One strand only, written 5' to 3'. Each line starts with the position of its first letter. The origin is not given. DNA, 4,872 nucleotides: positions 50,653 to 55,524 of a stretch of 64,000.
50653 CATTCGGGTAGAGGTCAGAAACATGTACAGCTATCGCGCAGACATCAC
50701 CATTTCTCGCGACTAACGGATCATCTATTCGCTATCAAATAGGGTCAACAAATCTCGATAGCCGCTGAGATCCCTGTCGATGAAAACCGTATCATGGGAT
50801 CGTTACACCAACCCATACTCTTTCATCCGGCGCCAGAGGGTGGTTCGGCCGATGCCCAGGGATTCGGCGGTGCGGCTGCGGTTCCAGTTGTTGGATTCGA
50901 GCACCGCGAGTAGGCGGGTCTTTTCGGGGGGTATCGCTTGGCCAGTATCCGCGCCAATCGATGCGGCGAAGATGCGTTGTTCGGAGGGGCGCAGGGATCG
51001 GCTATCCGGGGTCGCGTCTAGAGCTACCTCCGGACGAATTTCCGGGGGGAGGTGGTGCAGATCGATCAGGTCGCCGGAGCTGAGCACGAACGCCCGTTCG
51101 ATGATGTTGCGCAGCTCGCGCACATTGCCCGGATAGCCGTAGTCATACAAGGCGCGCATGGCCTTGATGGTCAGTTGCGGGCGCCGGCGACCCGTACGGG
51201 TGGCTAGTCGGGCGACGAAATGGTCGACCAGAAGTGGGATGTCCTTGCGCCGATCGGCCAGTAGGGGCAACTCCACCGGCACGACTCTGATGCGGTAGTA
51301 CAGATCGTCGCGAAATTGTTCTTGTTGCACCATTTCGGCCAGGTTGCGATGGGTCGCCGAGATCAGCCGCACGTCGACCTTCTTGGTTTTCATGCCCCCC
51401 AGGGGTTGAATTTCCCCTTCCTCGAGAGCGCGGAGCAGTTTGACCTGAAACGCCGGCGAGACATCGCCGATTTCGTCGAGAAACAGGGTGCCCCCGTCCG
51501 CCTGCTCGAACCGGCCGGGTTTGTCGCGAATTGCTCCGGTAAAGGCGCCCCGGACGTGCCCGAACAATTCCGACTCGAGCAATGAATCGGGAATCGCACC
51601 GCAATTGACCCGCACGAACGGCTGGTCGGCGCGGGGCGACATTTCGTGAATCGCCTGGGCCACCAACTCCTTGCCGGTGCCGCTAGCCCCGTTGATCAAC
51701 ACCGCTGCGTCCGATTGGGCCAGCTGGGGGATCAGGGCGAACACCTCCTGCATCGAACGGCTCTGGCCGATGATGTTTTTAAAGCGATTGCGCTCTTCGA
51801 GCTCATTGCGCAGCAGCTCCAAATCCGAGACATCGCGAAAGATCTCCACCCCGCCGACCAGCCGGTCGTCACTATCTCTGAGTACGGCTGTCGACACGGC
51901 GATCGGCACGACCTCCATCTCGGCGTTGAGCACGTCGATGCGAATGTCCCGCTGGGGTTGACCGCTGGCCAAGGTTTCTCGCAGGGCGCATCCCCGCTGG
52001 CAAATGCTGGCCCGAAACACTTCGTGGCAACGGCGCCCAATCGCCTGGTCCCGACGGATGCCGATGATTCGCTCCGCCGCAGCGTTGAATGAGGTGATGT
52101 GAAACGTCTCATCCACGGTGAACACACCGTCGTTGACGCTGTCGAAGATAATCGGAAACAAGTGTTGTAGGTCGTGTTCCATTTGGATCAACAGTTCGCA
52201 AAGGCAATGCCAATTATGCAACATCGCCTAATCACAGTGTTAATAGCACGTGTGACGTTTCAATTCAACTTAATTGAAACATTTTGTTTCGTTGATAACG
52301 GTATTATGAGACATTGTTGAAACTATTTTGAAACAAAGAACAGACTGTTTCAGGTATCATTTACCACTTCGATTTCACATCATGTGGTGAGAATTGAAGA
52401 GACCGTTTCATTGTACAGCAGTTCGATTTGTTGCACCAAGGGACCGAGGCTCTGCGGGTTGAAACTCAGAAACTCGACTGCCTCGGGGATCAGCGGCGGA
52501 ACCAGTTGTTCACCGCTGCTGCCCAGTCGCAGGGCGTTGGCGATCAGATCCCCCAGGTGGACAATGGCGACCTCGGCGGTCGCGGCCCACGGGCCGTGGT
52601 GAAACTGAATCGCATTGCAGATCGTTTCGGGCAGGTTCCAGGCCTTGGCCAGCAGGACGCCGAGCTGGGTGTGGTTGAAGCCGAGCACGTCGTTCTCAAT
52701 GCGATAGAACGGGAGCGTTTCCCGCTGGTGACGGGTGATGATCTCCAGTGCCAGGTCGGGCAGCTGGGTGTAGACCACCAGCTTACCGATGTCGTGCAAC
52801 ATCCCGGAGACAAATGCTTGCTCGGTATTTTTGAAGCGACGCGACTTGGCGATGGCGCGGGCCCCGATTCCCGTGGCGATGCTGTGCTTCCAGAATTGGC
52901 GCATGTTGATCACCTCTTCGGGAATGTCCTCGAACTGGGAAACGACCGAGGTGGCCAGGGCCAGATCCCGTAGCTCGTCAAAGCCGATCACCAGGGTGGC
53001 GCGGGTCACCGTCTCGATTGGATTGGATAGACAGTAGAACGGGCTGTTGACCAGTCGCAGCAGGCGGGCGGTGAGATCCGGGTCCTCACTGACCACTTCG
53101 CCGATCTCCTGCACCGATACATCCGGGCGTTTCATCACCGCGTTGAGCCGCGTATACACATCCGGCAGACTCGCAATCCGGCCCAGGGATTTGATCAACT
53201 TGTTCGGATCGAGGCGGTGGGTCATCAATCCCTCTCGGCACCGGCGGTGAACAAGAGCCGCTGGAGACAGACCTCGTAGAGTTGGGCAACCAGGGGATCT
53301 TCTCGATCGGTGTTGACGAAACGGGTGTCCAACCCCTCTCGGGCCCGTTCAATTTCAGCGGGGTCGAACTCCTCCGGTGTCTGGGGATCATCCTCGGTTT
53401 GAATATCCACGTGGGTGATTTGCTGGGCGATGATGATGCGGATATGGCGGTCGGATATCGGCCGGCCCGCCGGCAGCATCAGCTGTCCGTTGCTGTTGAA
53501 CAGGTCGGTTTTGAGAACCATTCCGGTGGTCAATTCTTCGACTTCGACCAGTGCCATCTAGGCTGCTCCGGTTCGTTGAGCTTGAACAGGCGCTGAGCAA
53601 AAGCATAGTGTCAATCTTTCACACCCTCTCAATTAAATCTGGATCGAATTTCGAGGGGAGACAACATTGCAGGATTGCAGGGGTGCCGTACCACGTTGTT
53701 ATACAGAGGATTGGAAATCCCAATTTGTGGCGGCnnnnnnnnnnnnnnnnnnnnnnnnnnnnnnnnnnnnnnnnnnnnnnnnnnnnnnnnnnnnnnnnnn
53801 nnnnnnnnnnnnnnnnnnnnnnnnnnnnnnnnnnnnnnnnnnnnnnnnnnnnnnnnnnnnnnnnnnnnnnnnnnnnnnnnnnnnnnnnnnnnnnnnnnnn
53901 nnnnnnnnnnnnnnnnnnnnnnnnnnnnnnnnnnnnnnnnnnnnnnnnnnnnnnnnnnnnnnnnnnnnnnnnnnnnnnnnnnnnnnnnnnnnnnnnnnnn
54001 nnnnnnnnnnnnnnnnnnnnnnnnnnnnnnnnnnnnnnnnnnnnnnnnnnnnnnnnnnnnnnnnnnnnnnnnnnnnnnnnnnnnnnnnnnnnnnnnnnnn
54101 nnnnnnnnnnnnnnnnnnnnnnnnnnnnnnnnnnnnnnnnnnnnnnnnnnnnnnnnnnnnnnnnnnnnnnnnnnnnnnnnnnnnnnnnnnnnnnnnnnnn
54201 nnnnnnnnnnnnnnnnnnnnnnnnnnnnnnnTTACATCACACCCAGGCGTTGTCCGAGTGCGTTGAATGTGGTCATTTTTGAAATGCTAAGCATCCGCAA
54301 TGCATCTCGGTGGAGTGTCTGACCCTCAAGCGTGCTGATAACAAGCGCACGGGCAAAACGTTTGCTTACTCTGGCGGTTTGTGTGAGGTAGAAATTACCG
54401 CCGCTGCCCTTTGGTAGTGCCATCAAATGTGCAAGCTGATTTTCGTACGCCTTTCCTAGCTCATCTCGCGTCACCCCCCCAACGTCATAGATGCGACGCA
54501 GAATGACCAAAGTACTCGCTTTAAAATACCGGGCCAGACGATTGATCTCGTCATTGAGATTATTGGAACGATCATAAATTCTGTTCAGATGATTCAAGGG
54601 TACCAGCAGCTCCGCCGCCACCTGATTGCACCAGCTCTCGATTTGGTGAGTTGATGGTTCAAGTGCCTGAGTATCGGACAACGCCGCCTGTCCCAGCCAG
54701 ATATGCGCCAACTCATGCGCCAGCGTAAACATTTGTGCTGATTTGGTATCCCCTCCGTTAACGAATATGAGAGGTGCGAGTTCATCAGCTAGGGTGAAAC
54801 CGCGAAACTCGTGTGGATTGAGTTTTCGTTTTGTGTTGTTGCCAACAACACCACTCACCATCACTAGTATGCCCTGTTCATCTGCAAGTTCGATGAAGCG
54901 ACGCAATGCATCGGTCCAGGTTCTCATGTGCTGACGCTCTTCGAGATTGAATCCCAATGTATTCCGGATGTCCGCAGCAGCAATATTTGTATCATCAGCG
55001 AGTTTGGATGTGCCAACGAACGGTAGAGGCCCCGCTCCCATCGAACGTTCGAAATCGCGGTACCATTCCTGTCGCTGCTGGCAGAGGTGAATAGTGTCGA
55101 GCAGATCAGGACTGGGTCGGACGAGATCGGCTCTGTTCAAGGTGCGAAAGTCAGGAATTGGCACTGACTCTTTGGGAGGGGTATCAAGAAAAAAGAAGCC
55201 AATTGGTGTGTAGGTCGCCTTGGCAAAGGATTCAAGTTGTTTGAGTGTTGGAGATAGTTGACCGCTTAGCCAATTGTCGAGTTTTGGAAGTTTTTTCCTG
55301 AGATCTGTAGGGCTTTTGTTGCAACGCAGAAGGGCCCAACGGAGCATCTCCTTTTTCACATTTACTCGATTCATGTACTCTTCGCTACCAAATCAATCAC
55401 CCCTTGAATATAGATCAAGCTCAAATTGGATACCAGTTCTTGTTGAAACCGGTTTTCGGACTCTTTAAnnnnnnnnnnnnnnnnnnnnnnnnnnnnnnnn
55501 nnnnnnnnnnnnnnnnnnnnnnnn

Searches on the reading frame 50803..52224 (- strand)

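Call 28: search_protein_families(library=pfam, proteins=[window:50803-52224:-], max_evalue=0.0001)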
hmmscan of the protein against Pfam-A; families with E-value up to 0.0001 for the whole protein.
window:50803-52224:- (473 aa): 11 families
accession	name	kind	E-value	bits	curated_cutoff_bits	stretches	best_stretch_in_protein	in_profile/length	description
PF00158.32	Sigma54_activat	-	2.2e-72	242.7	20.2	1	151-317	1-167/168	Sigma-54 interaction domain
PF25601.1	AAA_lid_14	-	8.4e-26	90.1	27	1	324-399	2-77/87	AAA+ ATPase lid domain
PF14532.12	Sigma54_activ_2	-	5.3e-22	79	25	1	152-322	1-138/138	Sigma-54 interaction domain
PF02954.25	HTH_8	-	4.5e-14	52.3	22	1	434-470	6-42/42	Bacterial regulatory protein, Fis family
PF13426.13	PAS_9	-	6.2e-14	52.6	27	1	31-134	1-103/103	PAS domain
PF08448.16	PAS_4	-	5.6e-13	49.5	23.1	1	27-135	1-108/110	PAS fold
PF00989.32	PAS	-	4.9e-09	36.6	22.6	1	26-132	6-113/113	PAS fold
PF07728.20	AAA_5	-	7.8e-08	32.9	22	1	175-294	2-124/139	AAA domain (dynein-related subfamily)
PF13188.13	PAS_8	-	1.1e-05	25.6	21.8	1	26-70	6-47/65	PAS domain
PF01078.27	Mg_chelatase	-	3e-05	24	20.3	0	230-273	93-136/207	Magnesium chelatase, subunit ChlI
PF07724.20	AAA_2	-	7.5e-05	23.3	27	0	174-297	5-129/166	AAA domain (Cdc48 subfamily)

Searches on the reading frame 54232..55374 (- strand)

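Call 47: search_protein_families(library=pfam, proteins=[window:54232-55374:-], max_evalue=0.00001)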
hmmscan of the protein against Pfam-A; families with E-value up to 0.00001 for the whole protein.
window:54232-55374:- (380 aa): 1 family
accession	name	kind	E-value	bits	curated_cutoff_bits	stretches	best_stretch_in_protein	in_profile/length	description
PF06114.19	Peptidase_M78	-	7.7e-16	58.5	22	1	164-295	1-122/123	IrrE N-terminal-like domain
